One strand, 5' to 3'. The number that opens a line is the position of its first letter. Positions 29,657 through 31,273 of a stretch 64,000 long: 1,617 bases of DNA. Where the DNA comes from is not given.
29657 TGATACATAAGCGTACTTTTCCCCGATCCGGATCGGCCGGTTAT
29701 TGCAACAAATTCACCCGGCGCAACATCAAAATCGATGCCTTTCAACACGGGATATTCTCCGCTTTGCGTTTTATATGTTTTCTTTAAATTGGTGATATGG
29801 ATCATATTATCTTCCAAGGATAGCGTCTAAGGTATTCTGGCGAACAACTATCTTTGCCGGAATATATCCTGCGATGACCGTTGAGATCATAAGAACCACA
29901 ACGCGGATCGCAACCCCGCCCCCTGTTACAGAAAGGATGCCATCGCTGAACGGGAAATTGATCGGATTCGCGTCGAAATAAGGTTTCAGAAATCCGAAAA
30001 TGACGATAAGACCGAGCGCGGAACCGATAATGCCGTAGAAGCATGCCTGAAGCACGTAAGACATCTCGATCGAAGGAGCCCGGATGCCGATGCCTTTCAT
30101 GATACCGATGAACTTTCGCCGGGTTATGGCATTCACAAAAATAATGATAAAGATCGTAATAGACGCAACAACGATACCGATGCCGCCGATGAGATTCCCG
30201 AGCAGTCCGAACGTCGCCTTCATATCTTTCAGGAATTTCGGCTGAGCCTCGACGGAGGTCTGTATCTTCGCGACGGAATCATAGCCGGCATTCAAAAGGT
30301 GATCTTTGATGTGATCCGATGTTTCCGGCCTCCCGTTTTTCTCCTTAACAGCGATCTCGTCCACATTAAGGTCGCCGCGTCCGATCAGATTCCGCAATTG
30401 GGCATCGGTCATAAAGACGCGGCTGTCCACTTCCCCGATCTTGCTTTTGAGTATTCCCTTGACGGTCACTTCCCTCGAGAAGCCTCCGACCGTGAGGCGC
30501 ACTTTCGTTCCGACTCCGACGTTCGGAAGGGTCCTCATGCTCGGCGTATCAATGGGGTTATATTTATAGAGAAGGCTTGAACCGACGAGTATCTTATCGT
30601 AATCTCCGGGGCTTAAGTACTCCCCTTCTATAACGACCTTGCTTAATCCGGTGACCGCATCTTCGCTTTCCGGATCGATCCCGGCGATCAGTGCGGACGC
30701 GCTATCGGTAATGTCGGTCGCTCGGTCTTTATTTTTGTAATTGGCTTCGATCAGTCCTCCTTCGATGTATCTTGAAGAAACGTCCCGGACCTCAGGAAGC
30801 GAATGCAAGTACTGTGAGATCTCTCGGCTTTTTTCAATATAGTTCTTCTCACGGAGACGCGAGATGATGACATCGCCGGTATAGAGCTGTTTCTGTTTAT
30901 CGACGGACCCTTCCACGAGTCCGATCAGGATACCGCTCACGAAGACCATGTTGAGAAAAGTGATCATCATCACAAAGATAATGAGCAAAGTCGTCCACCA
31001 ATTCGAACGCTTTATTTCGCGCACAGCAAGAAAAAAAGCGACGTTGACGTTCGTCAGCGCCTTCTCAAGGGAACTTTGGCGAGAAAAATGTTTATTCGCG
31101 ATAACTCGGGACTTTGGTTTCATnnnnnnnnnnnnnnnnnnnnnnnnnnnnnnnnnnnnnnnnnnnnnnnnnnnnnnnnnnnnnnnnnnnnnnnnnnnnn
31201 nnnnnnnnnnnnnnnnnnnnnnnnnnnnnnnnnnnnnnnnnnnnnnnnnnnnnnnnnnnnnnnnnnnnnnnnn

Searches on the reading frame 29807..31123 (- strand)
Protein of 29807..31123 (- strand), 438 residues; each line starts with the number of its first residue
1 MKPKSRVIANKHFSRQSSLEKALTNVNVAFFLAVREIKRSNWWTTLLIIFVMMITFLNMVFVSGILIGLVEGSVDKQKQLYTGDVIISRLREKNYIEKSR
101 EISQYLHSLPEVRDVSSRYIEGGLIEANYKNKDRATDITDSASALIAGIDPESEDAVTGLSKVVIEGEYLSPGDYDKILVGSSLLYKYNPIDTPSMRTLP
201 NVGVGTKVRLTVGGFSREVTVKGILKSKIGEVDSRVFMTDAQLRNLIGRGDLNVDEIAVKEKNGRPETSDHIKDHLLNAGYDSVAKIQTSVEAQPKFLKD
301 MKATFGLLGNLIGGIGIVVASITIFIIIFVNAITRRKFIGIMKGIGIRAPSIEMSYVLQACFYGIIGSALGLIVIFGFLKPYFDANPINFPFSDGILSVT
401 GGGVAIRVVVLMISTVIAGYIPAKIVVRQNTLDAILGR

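Call 87: search_protein_families(library=pfam, proteins=[window:29807-31123:-], max_evalue=0.00001)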
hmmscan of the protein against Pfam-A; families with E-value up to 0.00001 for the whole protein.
window:29807-31123:- (438 aa): 1 family
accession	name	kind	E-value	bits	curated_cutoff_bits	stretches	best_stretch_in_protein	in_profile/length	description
PF02687.27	FtsX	-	1.6e-09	38.2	25.5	1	311-429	2-118/120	FtsX-like permease C-terminal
